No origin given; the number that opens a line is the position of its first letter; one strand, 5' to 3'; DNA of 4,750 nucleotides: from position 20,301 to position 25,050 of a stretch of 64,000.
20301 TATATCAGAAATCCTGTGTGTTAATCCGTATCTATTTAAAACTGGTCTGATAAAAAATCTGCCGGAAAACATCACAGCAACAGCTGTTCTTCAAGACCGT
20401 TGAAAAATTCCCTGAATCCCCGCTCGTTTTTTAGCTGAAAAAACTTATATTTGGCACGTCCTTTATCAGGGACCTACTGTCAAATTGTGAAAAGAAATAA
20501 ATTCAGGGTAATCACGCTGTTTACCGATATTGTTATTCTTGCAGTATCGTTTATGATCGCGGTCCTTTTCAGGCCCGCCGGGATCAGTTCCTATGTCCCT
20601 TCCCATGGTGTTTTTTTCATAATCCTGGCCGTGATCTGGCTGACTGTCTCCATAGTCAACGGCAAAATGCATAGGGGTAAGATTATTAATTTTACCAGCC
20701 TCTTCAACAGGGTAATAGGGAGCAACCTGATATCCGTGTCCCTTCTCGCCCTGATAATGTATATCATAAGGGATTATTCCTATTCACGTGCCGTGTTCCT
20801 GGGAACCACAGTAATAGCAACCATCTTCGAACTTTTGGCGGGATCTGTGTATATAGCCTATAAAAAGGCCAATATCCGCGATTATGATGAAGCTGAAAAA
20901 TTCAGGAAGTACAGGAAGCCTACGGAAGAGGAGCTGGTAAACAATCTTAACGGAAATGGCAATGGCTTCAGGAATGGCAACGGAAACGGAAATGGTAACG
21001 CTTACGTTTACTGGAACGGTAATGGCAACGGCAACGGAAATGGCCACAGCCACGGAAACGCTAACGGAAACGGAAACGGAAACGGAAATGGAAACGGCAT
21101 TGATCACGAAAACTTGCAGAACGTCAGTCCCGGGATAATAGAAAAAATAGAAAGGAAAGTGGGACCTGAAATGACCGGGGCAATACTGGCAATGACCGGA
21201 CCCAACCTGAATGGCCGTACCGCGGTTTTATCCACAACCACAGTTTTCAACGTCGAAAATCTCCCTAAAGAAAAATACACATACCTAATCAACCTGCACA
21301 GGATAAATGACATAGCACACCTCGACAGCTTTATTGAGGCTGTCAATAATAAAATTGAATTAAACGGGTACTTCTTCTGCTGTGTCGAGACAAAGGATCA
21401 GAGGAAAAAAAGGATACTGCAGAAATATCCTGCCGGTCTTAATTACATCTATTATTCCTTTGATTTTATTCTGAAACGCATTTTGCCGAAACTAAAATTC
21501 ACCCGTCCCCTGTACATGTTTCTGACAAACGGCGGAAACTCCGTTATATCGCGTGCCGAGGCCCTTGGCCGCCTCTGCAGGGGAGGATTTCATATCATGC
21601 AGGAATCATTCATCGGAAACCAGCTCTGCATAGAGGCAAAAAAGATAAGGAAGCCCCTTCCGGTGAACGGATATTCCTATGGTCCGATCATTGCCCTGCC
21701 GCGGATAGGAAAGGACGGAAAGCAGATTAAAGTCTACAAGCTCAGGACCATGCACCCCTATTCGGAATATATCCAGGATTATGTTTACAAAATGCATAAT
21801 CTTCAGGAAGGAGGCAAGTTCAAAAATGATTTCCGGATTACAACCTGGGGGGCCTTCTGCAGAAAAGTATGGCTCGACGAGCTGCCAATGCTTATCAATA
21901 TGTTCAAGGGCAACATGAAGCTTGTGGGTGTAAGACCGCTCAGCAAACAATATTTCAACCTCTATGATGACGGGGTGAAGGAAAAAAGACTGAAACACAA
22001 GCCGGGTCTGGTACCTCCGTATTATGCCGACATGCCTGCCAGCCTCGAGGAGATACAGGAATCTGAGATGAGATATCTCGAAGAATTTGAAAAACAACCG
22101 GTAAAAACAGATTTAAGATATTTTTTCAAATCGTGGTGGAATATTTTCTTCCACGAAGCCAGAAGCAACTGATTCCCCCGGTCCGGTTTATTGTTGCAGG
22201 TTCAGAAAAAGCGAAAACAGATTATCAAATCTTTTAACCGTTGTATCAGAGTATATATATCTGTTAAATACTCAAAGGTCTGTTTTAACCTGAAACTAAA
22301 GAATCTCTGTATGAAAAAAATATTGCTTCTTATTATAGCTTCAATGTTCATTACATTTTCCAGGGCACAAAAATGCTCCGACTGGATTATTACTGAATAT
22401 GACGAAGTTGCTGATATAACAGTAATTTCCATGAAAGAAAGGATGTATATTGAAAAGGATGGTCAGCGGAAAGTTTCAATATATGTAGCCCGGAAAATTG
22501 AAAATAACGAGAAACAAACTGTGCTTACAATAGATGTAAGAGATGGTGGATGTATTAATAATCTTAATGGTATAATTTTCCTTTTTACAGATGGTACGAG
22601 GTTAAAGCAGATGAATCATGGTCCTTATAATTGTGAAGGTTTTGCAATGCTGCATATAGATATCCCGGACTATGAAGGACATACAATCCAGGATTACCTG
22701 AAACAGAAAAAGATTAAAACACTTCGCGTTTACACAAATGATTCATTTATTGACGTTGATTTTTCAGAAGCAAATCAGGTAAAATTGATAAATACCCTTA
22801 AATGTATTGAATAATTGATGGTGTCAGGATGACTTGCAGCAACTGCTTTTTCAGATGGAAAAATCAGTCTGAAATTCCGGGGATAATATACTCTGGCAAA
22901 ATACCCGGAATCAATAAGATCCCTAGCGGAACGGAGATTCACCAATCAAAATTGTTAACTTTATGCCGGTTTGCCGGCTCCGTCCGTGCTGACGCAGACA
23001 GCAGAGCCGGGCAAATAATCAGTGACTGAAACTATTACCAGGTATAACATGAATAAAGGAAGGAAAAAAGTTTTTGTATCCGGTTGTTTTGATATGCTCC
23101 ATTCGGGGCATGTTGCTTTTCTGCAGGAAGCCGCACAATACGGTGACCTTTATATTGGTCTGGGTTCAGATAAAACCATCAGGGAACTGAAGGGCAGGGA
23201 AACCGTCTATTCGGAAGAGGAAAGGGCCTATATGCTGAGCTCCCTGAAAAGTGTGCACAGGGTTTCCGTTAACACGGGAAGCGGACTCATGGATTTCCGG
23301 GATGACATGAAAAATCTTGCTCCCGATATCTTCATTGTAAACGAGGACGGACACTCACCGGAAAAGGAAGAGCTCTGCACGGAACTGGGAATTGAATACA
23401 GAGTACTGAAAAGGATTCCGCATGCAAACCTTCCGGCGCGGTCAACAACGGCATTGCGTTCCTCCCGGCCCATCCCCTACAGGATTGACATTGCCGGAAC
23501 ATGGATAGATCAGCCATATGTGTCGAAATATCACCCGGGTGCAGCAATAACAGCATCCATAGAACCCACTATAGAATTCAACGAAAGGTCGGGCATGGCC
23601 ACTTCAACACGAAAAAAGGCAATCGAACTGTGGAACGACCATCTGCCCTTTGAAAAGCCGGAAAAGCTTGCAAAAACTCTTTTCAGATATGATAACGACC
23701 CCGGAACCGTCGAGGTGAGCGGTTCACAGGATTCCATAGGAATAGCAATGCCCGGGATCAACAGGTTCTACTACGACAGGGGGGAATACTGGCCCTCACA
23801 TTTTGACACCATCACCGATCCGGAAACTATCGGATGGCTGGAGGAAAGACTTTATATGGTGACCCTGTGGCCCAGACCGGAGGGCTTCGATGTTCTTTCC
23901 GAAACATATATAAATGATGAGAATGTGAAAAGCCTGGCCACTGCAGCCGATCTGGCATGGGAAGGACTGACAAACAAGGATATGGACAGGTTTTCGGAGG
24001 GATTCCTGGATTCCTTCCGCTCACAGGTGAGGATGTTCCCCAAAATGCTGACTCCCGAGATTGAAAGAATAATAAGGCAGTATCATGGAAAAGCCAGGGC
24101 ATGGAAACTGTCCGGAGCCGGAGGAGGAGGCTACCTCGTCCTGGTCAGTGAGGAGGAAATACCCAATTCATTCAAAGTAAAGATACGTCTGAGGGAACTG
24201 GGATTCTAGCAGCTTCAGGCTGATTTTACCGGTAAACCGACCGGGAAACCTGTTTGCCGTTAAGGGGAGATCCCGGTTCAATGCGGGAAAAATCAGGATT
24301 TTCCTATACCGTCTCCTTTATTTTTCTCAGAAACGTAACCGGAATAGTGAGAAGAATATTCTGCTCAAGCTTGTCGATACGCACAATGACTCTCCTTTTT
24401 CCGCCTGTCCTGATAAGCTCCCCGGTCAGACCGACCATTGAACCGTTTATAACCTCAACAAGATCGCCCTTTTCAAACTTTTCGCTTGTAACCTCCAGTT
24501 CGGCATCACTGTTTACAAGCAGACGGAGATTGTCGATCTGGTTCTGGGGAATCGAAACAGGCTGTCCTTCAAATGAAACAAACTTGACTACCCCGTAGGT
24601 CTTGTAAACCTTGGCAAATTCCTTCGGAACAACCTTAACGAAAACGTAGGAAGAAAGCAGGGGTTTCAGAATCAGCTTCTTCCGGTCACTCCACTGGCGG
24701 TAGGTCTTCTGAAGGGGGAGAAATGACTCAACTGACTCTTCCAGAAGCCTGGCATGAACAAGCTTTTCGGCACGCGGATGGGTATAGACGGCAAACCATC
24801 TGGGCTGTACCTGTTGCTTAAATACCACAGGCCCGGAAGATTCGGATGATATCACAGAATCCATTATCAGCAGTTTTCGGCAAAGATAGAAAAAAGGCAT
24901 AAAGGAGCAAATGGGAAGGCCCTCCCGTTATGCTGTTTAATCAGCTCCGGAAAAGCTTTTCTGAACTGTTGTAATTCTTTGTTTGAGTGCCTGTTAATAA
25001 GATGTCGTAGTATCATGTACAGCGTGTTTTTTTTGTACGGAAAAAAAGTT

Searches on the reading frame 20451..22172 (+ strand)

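Call 22: search_protein_families(library=pfam, proteins=[window:20451-22172:+], max_evalue=0.001)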
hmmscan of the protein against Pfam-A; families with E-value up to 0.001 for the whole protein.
window:20451-22172:+ (573 aa): 2 families
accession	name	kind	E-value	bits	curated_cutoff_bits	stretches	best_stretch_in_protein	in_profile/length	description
PF02397.22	Bac_transf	-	6.6e-24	84.9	27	1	416-566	39-178/179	Bacterial sugar transferase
PF22807.2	TrAA12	-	1.6e-05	23.9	30.9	1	167-228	384-440/463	TrAA12-like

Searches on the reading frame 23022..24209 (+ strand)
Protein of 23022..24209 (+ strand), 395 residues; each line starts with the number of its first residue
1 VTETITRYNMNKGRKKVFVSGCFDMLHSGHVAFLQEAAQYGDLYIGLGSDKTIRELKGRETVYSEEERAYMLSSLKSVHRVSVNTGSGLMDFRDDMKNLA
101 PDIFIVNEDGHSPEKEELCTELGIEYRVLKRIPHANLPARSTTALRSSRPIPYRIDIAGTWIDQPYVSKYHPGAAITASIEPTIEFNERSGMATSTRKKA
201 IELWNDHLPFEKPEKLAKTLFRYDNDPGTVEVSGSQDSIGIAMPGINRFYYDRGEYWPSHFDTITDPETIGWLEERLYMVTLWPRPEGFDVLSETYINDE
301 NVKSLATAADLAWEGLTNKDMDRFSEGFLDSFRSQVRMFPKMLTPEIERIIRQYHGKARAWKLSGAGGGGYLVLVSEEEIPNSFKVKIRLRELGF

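Call 22: search_protein_families(library=pfam, proteins=[window:23022-24209:+], max_evalue=0.001)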
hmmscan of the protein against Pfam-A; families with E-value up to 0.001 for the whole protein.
window:23022-24209:+ (395 aa): 1 family
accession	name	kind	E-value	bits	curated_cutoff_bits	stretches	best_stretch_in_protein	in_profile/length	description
PF01467.32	CTP_transf_like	-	9.4e-15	55.4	21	1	19-146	2-131/133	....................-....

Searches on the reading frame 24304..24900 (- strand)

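Call 22: search_protein_families(library=pfam, proteins=[window:24304-24900:-], max_evalue=0.001)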
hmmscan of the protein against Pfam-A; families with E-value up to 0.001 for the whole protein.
window:24304-24900:- (198 aa): 1 family
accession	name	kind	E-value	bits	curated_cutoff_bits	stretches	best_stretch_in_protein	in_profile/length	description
PF02357.24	NusG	-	9.9e-18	64.9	22.2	1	34-126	2-93/93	Transcription termination factor nusG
